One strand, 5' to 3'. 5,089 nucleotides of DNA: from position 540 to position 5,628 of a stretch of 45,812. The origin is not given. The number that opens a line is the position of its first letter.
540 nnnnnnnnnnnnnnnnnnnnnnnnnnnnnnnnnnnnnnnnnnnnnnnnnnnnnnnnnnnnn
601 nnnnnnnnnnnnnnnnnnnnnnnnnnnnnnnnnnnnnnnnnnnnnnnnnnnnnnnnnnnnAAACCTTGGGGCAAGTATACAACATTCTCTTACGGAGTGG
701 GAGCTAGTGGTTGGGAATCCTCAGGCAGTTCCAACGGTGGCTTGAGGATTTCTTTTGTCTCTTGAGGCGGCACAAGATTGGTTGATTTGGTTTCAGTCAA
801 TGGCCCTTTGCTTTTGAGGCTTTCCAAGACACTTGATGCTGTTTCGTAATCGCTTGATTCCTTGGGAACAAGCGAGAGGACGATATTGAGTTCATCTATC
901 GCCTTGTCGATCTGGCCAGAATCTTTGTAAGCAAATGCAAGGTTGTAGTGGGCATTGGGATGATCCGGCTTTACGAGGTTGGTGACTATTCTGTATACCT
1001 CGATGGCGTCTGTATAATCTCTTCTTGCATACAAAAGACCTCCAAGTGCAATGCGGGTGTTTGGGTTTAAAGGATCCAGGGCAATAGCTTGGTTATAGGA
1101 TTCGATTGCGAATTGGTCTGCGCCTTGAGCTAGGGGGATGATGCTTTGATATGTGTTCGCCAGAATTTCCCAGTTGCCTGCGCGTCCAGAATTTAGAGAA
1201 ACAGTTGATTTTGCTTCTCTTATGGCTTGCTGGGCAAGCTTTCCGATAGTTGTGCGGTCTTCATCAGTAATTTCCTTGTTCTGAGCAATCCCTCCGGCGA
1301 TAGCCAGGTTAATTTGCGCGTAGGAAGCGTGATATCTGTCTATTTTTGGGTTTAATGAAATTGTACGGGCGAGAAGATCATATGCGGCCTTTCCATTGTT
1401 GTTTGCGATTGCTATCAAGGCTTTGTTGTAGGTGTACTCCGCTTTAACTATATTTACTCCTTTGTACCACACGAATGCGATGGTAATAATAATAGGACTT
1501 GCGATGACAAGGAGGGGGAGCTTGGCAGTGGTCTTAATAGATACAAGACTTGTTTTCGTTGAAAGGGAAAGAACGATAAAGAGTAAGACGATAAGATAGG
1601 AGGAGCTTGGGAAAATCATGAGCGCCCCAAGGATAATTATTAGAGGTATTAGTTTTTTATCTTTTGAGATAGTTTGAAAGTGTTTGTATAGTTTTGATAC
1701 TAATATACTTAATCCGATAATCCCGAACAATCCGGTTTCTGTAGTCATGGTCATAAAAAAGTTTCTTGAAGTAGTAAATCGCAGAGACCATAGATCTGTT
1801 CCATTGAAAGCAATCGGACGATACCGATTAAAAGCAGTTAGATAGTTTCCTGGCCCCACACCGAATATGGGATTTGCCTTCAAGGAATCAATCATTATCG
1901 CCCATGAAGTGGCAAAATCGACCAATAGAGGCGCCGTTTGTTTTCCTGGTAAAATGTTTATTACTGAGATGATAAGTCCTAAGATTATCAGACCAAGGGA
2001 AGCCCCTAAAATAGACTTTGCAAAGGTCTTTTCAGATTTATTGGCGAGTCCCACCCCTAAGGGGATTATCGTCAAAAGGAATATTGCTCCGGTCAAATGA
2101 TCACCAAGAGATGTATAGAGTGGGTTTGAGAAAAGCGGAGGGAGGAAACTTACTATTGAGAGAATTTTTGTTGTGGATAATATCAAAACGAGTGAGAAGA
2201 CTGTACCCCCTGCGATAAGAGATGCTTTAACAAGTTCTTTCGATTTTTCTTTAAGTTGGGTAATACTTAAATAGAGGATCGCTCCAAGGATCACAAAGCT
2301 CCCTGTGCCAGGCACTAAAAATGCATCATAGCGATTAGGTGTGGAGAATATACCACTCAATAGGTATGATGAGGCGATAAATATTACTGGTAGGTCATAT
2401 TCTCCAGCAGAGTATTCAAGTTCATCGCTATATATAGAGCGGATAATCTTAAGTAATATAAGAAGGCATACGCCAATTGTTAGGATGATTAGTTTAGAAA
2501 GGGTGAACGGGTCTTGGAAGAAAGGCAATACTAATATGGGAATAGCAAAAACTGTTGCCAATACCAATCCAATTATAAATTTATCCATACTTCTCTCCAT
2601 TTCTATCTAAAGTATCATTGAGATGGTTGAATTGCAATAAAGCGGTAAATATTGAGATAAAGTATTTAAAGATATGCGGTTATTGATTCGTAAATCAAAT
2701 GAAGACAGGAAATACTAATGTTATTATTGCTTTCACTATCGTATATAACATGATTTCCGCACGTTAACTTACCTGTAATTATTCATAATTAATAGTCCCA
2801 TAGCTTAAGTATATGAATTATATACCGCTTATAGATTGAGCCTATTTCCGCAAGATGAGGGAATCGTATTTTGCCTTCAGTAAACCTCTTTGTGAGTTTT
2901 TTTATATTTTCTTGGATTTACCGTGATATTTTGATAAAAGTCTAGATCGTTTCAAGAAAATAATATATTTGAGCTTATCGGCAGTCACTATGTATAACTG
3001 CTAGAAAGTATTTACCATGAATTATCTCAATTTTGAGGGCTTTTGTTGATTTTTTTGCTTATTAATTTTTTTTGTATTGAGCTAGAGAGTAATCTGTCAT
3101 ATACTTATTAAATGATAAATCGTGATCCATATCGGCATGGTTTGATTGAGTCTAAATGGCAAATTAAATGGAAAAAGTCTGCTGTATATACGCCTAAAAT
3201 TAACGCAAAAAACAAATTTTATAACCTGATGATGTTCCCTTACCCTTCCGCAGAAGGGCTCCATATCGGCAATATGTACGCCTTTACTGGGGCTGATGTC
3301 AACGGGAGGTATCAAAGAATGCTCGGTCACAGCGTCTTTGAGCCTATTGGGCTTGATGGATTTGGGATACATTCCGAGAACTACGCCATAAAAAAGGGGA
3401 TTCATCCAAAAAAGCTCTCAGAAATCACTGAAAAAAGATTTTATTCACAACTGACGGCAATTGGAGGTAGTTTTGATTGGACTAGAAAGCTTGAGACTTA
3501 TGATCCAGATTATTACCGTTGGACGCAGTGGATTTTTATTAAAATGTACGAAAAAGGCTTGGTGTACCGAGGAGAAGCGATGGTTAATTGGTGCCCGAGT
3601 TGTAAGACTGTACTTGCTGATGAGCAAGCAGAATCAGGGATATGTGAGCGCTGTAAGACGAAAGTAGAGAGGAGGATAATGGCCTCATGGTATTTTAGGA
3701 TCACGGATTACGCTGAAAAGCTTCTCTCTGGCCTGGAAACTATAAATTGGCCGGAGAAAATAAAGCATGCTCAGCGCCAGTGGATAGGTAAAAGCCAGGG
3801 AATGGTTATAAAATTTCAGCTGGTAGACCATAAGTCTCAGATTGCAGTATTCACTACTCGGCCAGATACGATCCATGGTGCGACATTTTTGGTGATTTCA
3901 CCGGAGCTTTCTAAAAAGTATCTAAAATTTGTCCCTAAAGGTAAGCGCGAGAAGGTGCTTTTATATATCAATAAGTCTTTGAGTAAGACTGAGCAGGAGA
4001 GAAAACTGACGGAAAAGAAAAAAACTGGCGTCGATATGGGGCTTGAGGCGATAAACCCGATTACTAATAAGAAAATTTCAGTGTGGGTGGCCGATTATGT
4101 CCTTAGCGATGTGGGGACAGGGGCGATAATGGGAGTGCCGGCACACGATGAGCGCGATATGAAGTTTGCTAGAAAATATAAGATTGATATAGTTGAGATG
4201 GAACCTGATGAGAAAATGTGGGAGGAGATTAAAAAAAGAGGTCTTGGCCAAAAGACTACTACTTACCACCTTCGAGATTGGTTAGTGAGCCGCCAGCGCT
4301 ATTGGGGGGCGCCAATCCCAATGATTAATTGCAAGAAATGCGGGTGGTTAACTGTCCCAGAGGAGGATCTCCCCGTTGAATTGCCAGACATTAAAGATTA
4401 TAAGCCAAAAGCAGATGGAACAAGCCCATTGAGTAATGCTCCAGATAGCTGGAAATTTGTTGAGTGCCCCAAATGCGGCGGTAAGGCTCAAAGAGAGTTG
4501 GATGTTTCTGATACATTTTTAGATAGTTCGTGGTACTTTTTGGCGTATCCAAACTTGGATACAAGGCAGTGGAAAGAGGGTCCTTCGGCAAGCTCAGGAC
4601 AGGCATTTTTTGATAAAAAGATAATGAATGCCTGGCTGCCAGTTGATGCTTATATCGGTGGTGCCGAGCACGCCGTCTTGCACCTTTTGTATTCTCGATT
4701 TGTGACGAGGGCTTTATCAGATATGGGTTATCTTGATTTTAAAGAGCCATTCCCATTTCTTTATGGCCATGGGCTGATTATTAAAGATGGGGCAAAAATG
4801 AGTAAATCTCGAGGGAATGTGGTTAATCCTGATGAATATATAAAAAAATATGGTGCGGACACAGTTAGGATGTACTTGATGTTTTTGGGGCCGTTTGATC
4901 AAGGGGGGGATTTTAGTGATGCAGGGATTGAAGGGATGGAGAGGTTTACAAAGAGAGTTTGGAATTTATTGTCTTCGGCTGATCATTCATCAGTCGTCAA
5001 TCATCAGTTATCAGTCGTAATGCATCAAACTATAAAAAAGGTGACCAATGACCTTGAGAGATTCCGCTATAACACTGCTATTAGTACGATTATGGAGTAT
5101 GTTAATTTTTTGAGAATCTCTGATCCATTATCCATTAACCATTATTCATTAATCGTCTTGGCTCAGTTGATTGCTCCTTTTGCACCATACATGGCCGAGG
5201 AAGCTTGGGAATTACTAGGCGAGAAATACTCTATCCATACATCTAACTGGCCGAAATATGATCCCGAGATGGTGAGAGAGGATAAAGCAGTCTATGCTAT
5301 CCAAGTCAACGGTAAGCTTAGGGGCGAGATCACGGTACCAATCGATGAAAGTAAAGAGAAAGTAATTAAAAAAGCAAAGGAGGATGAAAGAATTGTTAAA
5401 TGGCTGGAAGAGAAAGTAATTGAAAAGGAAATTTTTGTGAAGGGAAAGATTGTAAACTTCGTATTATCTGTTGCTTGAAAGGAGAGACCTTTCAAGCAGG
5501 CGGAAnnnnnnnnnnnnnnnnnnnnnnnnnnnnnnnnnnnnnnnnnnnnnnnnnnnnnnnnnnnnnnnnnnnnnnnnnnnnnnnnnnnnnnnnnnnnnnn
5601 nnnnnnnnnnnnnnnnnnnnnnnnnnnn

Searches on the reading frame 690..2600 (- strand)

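Call 45: search_protein_families(library=pfam, proteins=[window:690-2600:-], max_evalue=0.001)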
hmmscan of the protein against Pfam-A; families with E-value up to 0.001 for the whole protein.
window:690-2600:- (636 aa): 13 families
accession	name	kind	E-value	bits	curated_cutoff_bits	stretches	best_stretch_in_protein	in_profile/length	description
PF13414.12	TPR_11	-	1.7e-12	47.3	26.8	2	522-562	3-42/42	TPR repeat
PF14559.12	TPR_19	-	3.2e-12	47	25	1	545-586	22-62/68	Tetratricopeptide repeat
PF07719.23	TPR_2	-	2.6e-11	43.2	27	0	549-580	2-33/34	Tetratricopeptide repeat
PF23914.1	TPR_CcmH_CycH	-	1.7e-09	38.1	42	1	490-584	61-157/158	Cytochrome c-type biogenesis protein H TPR domain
PF00515.34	TPR_1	-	1.6e-08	34.5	27.8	0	549-572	2-25/34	Tetratricopeptide repeat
PF13431.12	TPR_17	-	1.1e-07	32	24.4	0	545-568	10-33/34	Tetratricopeptide repeat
PF13428.12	TPR_14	-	2.7e-07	31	23.5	0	548-581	1-34/44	Tetratricopeptide repeat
PF13432.12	TPR_16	-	6.3e-07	30.2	32.7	1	498-537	16-55/65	Tetratricopeptide repeat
PF13176.12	TPR_7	-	7.2e-05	23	27.9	0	517-538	3-24/36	Tetratricopeptide repeat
PF24575.1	TPR_Slam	-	0.00011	23.1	35.2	0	478-532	46-100/104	Surface lipoprotein assembly modifier, N-terminal TPR repeats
PF13181.12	TPR_8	-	0.00015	22.1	25.7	0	549-572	2-25/34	Tetratricopeptide repeat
PF12895.13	ANAPC3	-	0.00057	20.6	27.2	0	501-571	11-79/82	Anaphase-promoting complex, cyclosome, subunit 3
PF14561.12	TPR_20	-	0.00073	20.3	25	0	494-534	3-43/90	Tetratricopeptide repeat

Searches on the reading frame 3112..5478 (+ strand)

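Call 45: search_protein_families(library=pfam, proteins=[window:3112-5478:+], max_evalue=0.001)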
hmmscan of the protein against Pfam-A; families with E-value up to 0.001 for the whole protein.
window:3112-5478:+ (788 aa): 5 families
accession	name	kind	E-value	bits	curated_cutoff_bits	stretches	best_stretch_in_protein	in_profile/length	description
PF13603.12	tRNA-synt_1_2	-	5.7e-50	169.8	25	1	222-363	1-139/185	Leucyl-tRNA synthetase, editing domain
PF00133.28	tRNA-synt_1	-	2.3e-42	145.7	22.7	2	16-237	2-237/414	tRNA synthetases class I (I, L, M and V)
PF09334.17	tRNA-synt_1g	-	1.5e-32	113.3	20.1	2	42-185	7-146/391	tRNA synthetases class I (M)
PF08264.19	Anticodon_1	-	1.3e-22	80.7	25.1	1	637-751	8-147/148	Anticodon-binding domain of tRNA ligase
PF01406.26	tRNA-synt_1e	-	0.00089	19.1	27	0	553-591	244-282/301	tRNA synthetases class I (C) catalytic domain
